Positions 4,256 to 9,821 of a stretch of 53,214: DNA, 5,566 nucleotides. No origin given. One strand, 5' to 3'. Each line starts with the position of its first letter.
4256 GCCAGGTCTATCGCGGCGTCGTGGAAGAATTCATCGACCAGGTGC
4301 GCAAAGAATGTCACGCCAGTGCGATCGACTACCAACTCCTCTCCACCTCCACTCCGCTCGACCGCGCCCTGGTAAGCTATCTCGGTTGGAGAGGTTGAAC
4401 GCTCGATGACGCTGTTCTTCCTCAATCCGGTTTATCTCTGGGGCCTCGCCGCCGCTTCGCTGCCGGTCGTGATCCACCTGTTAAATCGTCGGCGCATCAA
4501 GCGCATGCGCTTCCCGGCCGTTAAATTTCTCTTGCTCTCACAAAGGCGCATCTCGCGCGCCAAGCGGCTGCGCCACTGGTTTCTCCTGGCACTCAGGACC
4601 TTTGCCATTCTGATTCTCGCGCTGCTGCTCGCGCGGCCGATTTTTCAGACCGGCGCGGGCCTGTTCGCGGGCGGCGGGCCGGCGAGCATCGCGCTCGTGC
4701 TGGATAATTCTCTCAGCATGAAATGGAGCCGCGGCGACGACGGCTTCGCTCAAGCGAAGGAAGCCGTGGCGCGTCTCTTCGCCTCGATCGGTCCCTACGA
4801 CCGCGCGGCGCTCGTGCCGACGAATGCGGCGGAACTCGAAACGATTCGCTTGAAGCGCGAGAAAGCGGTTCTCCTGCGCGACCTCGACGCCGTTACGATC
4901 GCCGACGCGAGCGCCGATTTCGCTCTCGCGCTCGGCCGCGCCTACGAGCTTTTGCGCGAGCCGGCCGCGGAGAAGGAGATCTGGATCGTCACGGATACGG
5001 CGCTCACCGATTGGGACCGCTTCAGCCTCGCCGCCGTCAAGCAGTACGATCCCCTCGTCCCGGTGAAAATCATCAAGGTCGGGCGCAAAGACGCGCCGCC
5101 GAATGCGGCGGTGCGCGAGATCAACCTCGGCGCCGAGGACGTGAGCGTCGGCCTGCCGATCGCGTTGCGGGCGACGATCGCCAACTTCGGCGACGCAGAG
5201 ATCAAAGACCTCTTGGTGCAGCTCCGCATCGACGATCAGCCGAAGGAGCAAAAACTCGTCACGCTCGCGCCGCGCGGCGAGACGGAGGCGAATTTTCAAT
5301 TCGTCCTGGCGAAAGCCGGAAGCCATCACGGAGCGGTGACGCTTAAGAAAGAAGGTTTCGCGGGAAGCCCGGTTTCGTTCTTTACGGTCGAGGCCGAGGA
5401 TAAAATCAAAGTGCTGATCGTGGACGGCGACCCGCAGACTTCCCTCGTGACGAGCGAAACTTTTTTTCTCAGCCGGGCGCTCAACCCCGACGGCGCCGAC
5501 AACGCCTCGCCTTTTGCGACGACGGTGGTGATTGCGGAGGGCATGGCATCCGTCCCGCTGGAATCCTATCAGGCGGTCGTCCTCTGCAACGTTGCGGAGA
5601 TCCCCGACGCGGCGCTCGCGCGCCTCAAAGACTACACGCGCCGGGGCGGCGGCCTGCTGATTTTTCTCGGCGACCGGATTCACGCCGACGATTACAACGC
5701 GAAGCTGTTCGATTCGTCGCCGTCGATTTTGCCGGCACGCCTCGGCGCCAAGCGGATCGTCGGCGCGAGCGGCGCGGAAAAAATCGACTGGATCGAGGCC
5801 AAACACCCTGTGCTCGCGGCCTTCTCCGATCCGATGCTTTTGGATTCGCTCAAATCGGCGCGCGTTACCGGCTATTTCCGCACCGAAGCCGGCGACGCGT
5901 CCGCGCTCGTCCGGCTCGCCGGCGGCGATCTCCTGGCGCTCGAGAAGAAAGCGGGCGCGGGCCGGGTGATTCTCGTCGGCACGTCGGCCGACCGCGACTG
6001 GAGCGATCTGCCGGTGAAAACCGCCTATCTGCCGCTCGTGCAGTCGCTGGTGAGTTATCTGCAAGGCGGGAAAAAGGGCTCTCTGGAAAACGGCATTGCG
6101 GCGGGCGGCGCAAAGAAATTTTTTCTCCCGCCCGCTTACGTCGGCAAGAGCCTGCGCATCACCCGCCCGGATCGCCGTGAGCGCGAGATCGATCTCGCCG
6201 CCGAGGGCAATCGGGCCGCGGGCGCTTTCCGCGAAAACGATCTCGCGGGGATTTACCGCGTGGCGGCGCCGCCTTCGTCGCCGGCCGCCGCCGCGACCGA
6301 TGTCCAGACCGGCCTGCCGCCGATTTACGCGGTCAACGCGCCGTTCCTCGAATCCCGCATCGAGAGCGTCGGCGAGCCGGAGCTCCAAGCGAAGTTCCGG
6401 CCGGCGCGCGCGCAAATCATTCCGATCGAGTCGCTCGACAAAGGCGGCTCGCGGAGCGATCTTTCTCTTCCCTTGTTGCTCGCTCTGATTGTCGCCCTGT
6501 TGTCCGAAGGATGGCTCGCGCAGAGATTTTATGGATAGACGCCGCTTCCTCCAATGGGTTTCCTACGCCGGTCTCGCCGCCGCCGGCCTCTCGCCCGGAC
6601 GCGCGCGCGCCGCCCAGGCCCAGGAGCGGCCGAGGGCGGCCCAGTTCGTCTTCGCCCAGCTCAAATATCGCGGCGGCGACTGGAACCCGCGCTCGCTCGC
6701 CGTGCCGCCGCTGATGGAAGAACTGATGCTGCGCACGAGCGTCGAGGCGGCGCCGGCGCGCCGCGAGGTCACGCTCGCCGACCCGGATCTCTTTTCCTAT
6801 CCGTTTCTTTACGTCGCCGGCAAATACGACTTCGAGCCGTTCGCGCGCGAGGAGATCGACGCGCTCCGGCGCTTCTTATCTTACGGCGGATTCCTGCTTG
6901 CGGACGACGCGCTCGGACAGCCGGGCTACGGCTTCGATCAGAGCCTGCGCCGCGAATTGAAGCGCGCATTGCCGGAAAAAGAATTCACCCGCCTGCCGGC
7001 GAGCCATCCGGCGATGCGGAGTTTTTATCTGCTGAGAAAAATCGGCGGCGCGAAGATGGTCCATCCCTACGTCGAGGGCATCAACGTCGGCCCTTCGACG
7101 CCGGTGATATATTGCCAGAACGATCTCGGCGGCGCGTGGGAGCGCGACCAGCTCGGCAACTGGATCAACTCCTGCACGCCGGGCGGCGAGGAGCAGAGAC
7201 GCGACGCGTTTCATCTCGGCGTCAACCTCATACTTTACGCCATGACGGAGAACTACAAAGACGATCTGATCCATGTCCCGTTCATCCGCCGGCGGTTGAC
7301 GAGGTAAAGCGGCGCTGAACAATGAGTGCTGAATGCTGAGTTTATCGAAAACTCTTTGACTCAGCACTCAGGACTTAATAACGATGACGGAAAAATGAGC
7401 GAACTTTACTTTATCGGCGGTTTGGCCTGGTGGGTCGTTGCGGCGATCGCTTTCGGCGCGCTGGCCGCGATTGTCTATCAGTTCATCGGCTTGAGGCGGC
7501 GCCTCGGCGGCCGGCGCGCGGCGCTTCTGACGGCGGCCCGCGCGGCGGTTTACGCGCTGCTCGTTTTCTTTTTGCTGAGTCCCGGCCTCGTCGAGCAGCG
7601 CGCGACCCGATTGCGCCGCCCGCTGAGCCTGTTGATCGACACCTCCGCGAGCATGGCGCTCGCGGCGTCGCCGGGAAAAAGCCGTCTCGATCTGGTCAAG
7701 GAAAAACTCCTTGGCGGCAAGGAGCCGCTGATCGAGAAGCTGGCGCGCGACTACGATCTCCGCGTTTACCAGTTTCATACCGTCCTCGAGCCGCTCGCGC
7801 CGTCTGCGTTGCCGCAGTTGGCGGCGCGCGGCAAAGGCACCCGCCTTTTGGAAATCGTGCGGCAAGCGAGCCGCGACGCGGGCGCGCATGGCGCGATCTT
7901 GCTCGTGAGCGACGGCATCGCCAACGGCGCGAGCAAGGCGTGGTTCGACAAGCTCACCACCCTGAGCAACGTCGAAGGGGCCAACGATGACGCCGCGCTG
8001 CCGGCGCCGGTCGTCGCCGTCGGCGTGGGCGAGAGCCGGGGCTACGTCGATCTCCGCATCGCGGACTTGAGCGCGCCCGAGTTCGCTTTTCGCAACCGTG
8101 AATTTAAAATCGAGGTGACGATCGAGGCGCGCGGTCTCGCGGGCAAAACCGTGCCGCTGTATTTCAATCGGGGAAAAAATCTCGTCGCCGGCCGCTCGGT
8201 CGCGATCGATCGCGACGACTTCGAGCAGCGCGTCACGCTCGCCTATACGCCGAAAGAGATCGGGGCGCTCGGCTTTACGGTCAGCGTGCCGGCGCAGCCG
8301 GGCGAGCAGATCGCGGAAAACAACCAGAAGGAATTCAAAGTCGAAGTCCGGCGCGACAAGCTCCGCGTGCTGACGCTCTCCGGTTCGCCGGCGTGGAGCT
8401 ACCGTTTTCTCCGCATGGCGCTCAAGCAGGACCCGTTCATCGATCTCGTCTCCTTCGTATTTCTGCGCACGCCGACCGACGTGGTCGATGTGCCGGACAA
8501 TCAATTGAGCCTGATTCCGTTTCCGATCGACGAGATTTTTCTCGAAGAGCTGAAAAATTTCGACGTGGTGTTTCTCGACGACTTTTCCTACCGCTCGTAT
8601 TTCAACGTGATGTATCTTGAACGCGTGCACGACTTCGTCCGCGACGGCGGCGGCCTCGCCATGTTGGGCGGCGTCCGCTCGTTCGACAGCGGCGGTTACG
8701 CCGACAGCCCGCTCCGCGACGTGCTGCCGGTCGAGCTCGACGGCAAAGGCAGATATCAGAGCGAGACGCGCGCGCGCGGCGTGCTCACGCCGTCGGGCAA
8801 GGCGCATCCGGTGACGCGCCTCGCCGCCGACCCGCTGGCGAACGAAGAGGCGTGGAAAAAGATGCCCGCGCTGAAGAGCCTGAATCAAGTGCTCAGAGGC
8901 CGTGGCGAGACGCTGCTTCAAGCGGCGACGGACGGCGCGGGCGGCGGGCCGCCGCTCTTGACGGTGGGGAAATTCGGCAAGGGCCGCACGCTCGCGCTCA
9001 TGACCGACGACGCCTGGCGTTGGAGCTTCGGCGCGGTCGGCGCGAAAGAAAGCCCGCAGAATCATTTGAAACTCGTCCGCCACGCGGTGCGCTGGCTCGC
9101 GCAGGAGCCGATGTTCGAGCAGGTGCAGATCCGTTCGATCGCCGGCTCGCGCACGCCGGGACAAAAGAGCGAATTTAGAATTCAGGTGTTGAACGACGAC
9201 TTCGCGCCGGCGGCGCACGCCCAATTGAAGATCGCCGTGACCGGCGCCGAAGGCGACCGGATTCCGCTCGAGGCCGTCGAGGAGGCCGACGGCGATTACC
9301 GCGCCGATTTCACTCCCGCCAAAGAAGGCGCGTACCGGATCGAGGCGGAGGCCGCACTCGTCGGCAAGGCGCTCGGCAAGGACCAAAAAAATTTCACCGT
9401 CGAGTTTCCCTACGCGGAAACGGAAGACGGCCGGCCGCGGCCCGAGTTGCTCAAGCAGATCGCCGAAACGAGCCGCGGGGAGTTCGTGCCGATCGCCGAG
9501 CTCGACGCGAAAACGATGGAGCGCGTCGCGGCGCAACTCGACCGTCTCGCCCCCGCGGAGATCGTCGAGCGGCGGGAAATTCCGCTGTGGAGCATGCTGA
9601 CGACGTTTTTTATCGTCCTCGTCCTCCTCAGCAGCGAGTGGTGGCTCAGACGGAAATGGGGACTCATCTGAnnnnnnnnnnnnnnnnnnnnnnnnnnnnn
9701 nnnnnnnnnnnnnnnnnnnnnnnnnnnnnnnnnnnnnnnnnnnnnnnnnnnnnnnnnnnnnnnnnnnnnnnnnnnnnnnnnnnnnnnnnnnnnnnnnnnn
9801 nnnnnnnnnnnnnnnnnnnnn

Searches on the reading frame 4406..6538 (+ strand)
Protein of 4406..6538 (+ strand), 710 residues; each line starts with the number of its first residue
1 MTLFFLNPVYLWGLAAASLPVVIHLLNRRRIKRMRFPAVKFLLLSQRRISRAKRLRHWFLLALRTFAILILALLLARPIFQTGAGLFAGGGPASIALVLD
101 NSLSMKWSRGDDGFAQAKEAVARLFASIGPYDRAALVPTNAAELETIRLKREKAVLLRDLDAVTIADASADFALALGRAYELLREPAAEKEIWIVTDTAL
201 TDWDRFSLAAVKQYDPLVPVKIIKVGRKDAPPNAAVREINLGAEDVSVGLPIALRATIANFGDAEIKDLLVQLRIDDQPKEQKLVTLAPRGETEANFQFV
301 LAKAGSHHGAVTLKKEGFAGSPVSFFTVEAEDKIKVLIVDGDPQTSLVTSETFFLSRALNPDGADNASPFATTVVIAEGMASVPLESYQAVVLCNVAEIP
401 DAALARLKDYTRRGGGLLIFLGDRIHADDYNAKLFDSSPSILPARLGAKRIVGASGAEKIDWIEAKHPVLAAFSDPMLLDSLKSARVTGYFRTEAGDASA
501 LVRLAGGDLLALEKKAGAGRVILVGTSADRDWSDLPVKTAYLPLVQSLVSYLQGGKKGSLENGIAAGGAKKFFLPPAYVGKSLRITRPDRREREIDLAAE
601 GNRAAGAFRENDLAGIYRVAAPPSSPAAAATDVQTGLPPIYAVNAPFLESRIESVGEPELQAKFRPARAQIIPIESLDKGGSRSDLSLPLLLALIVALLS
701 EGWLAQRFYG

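Call 65: search_protein_families(library=pfam, proteins=[window:4406-6538:+], max_evalue=0.0001)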
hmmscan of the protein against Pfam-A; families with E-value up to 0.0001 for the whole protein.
window:4406-6538:+ (710 aa): 2 families
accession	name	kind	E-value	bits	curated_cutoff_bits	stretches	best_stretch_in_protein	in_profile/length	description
PF07584.16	BatA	-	6.3e-17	62.2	25.9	1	4-78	2-77/77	Aerotolerance regulator N-terminal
PF13519.12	VWA_2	-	2.8e-08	34.8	27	1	96-197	2-105/107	von Willebrand factor type A domain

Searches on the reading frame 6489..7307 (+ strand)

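Call 65: search_protein_families(library=pfam, proteins=[window:6489-7307:+], max_evalue=0.0001)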
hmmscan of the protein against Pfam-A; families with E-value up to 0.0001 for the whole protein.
window:6489-7307:+ (272 aa): 1 family
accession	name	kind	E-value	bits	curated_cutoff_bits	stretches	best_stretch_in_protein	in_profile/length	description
PF13709.12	DUF4159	-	2.3e-47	161.6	25.9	1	55-252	2-202/202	Domain of unknown function (DUF4159)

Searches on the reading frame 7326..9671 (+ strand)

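Call 65: search_protein_families(library=pfam, proteins=[window:7326-9671:+], max_evalue=0.0001)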
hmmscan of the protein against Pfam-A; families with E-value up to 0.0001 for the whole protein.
window:7326-9671:+ (781 aa): 2 families
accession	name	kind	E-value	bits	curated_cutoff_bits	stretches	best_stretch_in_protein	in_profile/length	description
PF07090.17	GATase1_like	-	1.5e-09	38.2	27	1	422-567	88-224/247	Putative glutamine amidotransferase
PF00630.25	Filamin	-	1.5e-06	29.4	26.9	1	610-673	18-79/93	Filamin/ABP280 repeat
